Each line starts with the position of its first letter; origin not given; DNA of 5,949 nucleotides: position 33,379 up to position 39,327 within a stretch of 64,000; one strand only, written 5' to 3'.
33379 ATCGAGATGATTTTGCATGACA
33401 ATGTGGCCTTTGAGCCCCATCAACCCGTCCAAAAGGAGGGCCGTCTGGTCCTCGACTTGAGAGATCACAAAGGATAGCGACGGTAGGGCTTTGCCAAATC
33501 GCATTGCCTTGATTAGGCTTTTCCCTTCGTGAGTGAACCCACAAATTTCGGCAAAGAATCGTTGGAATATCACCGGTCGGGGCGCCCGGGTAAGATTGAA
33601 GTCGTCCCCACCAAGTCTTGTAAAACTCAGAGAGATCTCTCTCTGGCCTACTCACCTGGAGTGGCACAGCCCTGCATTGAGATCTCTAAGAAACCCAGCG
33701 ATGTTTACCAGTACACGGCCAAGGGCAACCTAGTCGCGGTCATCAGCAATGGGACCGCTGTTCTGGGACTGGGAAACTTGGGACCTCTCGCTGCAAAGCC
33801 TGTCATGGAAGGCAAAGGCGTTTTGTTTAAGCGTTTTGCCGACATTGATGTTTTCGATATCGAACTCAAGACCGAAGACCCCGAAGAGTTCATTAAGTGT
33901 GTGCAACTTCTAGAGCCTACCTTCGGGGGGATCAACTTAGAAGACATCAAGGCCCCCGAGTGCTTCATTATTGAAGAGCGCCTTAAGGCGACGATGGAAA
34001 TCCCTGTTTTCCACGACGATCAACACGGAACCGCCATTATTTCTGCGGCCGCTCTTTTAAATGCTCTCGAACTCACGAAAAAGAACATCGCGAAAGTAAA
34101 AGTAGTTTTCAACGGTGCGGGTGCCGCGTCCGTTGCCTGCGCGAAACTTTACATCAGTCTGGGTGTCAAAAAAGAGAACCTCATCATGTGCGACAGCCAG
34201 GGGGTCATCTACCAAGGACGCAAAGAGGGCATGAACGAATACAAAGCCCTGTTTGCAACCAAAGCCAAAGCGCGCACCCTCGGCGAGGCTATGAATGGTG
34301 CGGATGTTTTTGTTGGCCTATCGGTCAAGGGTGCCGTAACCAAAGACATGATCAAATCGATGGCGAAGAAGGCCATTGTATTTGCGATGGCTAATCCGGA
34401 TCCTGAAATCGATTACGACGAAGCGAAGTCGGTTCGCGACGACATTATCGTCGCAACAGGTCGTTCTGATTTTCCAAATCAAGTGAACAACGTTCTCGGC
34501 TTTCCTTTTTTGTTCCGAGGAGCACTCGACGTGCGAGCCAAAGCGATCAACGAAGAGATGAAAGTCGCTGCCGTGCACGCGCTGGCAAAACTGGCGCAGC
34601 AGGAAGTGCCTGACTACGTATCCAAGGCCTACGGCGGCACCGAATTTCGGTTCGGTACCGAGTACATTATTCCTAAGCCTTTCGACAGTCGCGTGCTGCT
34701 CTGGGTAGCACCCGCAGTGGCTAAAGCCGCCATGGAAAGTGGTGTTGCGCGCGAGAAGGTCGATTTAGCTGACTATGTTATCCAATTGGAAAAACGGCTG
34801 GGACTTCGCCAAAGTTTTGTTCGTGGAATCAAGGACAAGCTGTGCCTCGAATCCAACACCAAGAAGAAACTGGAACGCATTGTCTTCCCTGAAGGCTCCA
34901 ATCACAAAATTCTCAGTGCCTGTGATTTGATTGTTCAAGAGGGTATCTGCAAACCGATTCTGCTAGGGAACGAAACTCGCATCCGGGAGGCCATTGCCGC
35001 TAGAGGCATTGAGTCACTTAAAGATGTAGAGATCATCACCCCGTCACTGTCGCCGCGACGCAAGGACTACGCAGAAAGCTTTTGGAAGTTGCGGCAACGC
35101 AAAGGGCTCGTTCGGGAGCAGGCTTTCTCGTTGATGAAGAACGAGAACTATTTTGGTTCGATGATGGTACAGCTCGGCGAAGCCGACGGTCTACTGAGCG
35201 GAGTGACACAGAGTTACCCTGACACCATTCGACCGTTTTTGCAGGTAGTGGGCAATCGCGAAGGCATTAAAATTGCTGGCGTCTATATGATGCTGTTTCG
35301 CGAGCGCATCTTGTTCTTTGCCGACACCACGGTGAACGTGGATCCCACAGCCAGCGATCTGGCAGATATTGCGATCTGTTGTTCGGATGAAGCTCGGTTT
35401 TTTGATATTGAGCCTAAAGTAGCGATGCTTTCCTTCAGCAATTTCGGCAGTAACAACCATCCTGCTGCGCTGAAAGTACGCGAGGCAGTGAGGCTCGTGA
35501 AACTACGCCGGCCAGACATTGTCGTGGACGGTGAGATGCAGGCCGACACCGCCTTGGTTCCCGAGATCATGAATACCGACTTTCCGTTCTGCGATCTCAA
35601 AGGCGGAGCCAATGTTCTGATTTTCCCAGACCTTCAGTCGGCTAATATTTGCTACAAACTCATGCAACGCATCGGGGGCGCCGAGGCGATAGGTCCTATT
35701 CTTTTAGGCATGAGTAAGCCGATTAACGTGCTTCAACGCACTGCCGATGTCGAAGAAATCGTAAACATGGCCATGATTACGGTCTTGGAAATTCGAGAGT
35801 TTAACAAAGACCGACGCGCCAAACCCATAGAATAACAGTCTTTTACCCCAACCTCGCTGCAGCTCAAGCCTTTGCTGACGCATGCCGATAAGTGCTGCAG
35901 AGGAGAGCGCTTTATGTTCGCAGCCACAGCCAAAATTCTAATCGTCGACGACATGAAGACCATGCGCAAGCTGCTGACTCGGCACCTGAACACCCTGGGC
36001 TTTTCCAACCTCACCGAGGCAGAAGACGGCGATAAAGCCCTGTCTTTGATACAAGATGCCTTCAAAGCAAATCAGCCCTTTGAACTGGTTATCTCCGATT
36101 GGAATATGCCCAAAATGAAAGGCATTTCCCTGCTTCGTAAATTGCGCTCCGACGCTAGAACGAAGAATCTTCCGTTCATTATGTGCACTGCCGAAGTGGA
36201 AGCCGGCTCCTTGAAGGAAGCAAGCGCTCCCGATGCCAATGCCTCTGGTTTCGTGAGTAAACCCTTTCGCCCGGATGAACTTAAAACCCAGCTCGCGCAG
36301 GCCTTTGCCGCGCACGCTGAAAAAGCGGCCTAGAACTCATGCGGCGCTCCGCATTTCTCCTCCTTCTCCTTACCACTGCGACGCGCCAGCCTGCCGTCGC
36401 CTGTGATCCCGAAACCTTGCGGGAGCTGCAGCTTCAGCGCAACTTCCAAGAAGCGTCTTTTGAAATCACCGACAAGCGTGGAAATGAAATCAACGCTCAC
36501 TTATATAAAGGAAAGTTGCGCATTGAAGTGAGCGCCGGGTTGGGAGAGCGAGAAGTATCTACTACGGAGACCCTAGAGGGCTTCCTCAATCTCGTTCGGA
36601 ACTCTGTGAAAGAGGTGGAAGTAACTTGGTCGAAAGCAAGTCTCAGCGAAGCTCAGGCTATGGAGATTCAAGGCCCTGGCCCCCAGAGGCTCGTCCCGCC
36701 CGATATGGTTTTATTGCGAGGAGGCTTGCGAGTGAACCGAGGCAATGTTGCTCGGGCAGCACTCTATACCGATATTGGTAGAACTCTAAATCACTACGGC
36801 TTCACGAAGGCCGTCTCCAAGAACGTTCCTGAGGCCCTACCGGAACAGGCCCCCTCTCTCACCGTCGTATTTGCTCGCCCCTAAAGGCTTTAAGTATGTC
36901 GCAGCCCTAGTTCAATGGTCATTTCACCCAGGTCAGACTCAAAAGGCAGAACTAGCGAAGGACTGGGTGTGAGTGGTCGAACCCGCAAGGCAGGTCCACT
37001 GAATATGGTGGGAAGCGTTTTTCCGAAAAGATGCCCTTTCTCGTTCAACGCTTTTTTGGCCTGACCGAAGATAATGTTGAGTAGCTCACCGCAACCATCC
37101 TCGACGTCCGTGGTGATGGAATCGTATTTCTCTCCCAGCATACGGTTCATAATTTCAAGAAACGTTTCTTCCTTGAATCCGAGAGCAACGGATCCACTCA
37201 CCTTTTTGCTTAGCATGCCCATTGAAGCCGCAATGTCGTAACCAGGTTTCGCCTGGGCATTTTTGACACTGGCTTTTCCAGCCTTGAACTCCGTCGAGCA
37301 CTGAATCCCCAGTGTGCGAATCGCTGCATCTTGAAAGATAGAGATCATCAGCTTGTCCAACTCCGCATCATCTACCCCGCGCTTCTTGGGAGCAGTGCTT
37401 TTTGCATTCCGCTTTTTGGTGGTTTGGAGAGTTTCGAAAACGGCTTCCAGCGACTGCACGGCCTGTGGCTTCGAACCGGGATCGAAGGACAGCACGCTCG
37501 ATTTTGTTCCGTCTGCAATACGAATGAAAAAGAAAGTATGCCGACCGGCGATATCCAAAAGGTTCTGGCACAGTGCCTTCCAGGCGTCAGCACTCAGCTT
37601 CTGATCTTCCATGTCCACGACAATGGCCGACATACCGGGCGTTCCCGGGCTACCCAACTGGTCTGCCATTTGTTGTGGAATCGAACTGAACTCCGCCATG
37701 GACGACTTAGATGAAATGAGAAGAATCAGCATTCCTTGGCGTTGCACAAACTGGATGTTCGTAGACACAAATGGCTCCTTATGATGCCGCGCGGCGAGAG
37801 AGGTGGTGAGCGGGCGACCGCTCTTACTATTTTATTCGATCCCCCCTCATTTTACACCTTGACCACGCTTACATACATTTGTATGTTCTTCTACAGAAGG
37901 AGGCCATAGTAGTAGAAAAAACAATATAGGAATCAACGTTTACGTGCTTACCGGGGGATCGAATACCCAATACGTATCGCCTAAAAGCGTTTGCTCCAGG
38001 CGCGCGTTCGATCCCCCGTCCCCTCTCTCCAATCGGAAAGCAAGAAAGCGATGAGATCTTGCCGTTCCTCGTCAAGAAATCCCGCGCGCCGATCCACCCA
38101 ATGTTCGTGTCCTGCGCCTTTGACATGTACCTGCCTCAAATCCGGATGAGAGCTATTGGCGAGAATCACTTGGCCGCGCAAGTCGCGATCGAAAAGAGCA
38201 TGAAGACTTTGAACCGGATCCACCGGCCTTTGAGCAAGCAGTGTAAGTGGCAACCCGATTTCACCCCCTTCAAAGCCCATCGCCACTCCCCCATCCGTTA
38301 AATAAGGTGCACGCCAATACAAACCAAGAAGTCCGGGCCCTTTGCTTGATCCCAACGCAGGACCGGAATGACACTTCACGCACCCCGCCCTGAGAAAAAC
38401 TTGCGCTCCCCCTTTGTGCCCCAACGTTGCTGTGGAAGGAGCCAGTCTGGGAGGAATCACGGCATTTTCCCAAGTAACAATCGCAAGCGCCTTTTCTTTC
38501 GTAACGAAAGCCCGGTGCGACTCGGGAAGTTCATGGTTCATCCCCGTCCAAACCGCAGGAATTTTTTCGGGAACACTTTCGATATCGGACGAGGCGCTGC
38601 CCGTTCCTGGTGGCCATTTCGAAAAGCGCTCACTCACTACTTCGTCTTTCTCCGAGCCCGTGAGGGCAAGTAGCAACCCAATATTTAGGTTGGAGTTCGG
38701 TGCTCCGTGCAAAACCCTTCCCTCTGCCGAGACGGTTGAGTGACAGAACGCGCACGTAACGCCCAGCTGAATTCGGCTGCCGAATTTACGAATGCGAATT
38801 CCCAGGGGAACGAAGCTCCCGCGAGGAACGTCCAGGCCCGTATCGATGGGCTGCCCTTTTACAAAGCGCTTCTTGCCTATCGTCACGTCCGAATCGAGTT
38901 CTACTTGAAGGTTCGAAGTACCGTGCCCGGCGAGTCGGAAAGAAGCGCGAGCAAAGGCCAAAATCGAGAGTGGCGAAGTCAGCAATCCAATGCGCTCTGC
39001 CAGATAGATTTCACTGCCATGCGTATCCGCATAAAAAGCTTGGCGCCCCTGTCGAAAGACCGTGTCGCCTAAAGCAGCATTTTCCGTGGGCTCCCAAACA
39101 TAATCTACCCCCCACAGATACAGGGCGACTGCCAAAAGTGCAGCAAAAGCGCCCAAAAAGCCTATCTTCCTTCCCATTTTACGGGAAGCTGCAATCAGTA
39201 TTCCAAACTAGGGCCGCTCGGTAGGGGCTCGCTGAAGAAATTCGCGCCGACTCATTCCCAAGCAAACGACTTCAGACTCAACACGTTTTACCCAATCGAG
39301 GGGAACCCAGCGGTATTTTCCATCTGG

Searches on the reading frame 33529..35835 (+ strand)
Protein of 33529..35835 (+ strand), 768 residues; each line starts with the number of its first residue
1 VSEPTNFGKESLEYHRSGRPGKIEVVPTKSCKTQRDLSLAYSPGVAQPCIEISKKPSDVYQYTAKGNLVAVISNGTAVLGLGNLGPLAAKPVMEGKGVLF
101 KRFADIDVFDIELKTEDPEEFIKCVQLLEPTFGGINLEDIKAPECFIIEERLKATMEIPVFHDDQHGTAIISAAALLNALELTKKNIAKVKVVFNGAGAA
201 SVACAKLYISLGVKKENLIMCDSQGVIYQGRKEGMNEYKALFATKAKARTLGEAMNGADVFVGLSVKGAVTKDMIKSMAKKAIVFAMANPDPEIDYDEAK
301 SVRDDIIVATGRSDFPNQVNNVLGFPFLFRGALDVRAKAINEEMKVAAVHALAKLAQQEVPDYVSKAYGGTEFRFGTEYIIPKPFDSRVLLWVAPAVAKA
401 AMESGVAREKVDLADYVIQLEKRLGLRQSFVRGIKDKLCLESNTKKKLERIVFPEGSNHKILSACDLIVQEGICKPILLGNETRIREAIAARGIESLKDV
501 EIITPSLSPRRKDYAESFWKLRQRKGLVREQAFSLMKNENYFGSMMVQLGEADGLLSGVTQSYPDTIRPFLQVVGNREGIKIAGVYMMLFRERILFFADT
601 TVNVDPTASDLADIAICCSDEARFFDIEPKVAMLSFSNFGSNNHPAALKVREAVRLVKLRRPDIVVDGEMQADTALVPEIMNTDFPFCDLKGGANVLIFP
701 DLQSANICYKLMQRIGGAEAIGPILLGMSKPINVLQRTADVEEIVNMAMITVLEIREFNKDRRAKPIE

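Call 71: search_protein_families(library=pfam, proteins=[window:33529-35835:+], max_evalue=0.001)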
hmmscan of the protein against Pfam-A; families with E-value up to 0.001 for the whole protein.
window:33529-35835:+ (768 aa): 3 families
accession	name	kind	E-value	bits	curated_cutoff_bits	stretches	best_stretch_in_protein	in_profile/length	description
PF01515.24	PTA_PTB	-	1.1e-108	363.9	24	1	443-752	9-319/319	Phosphate acetyl/butaryl transferase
PF00390.24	malic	-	9.7e-31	107.4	23.1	1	21-153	2-182/182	Malic enzyme, N-terminal domain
PF03949.21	Malic_M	-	2e-19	70.4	23.5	1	167-361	3-230/258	Malic enzyme, NAD binding domain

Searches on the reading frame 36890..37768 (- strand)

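Call 71: search_protein_families(library=pfam, proteins=[window:36890-37768:-], max_evalue=0.001)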
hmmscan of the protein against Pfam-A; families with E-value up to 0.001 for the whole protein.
window:36890-37768:- (292 aa): 1 family
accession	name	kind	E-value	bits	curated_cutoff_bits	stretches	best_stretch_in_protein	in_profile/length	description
PF13690.11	CheX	-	1.8e-14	54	27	1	187-277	8-94/94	Chemotaxis phosphatase CheX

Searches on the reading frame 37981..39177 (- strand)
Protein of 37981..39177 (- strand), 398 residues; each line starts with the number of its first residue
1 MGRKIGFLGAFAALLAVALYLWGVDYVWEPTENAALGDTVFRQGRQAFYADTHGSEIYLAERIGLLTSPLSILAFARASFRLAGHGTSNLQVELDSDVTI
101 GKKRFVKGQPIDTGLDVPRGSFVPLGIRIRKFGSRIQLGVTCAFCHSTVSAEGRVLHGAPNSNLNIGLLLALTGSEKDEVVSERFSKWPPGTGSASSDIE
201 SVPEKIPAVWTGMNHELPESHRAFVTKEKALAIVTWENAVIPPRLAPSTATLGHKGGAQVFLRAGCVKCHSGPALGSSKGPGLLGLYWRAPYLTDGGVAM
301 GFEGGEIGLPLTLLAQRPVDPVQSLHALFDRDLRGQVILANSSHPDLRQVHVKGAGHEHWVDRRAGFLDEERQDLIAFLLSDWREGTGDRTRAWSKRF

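Call 71: search_protein_families(library=pfam, proteins=[window:37981-39177:-], max_evalue=0.001)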
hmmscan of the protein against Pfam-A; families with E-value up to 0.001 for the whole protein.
window:37981-39177:- (398 aa): 1 family
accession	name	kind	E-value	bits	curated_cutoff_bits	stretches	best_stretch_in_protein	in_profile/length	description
PF00034.26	Cytochrom_C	-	1.2e-05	27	21.3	0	257-296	4-43/90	Cytochrome c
